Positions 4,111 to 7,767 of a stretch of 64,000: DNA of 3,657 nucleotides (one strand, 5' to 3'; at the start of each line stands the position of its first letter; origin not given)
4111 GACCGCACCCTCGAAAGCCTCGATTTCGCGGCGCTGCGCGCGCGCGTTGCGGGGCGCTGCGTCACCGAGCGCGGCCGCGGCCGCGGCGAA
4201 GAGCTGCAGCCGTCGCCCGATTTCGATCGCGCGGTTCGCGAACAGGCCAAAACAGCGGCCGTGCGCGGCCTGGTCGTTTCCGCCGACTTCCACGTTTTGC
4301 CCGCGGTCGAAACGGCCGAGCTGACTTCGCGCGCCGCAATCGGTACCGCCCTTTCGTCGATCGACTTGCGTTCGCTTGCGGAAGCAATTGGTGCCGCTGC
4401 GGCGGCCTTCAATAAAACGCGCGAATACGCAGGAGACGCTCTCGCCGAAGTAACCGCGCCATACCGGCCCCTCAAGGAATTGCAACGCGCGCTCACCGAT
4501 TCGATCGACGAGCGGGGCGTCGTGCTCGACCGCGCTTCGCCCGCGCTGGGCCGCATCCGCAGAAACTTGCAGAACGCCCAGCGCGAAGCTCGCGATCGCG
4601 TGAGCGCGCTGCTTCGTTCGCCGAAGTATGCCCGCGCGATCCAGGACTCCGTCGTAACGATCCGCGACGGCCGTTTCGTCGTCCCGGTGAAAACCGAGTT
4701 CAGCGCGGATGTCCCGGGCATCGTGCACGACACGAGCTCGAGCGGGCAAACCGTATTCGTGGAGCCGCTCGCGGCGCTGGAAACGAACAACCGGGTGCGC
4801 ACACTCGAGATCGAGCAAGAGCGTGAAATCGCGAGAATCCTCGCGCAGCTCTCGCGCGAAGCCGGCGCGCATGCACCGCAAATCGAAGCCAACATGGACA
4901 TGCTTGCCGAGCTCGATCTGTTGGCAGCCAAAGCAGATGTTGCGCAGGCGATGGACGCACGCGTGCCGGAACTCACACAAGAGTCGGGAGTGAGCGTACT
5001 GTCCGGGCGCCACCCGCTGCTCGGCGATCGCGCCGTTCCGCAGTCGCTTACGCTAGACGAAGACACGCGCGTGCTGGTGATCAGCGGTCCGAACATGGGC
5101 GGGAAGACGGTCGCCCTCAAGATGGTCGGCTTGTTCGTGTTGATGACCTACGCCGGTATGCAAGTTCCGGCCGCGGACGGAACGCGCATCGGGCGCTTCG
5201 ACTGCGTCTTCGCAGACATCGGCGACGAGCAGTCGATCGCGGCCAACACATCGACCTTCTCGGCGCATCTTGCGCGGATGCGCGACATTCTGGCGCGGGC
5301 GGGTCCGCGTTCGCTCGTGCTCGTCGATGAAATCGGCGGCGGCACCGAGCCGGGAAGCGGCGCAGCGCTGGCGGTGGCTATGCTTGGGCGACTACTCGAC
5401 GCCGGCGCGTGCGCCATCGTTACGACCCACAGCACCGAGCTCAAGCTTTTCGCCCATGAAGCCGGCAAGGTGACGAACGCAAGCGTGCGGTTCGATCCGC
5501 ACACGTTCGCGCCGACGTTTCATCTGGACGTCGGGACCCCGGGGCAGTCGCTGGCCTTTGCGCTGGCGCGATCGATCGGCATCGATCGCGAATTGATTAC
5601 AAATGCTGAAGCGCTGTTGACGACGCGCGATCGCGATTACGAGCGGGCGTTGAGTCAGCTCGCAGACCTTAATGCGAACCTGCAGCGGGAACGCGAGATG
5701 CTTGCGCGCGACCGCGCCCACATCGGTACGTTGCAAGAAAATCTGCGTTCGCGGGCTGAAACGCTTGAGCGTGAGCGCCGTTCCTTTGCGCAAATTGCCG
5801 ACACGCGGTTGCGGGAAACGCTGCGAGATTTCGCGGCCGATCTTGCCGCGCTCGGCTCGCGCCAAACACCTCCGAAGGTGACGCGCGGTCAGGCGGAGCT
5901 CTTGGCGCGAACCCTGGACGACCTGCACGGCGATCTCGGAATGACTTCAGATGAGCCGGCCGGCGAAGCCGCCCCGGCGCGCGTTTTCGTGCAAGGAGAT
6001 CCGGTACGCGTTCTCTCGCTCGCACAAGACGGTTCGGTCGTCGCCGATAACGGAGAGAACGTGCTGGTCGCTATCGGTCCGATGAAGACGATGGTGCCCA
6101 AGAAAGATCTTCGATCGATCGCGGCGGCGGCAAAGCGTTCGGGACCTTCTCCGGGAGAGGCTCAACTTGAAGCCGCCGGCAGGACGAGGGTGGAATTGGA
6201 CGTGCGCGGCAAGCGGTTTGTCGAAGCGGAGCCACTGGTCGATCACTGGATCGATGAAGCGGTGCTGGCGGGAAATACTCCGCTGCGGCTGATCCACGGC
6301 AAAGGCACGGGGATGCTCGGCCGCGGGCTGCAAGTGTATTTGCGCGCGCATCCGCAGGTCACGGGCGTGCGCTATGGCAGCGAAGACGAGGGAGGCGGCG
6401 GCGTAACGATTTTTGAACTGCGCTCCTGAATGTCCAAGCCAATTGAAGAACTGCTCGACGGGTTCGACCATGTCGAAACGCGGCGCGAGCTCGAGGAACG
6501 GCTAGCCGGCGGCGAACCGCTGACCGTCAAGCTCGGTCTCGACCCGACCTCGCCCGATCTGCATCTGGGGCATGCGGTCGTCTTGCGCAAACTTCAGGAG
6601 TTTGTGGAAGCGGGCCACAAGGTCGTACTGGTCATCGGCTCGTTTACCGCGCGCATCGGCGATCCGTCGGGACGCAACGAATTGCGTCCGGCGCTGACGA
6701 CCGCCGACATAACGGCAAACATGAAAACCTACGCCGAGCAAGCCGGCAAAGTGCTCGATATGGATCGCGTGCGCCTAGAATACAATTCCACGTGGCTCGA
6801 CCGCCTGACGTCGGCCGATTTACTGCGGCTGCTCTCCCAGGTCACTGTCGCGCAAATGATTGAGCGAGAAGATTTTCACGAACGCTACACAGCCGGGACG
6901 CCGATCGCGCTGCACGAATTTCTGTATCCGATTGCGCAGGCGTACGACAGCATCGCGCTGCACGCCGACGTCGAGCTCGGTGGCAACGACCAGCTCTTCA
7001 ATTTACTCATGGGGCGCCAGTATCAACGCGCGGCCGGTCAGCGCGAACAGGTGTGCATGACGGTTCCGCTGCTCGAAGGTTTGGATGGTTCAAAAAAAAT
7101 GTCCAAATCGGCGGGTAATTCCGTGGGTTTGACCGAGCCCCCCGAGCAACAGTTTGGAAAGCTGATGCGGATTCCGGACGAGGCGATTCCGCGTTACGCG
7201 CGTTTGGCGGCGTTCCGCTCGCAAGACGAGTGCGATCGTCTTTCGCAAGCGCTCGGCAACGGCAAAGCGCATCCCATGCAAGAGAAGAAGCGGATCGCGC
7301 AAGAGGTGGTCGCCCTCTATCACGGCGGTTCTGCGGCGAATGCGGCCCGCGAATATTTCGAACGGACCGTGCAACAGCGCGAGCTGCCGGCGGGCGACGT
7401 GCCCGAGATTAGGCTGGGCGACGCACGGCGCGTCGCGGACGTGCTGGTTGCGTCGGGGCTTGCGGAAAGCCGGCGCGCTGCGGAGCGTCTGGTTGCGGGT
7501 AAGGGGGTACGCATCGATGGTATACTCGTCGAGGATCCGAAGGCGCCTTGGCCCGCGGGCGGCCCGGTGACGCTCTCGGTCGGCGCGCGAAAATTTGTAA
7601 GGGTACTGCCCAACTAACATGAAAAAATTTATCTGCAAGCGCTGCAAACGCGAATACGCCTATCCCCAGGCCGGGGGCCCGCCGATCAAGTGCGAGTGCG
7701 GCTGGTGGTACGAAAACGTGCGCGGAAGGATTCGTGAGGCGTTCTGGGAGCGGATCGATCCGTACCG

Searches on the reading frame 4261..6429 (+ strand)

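Call 36: search_protein_families(library=pfam, proteins=[window:4261-6429:+])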
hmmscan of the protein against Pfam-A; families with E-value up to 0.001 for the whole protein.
window:4261-6429:+ (722 aa): 3 families
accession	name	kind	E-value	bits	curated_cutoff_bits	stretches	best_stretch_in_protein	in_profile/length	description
PF00488.27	MutS_V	-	7.7e-31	108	30.2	1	273-453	2-184/188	MutS domain V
PF01713.27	Smr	-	3.7e-18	65.9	25.7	1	646-721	1-77/77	Smr domain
PF20297.4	MSSS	-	3.8e-09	36.5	26.8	1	579-617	2-42/42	MutS2 and Smr-associated SH3 domain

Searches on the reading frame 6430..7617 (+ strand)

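Call 36: search_protein_families(library=pfam, proteins=[window:6430-7617:+])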
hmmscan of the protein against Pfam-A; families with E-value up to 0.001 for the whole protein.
window:6430-7617:+ (395 aa): 3 families
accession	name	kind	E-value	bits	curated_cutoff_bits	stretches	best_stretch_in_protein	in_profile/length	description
PF00579.31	tRNA-synt_1b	-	4.2e-70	236.8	21.1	1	29-313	4-290/292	tRNA synthetases class I (W and Y)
PF01479.30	S4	-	7e-09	35.7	22.8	1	333-371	1-39/48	S4 domain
PF22421.1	SYY_C-terminal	-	0.00017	21.8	27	1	322-371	7-57/83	Tyrosine--tRNA ligase SYY-like C-terminal domain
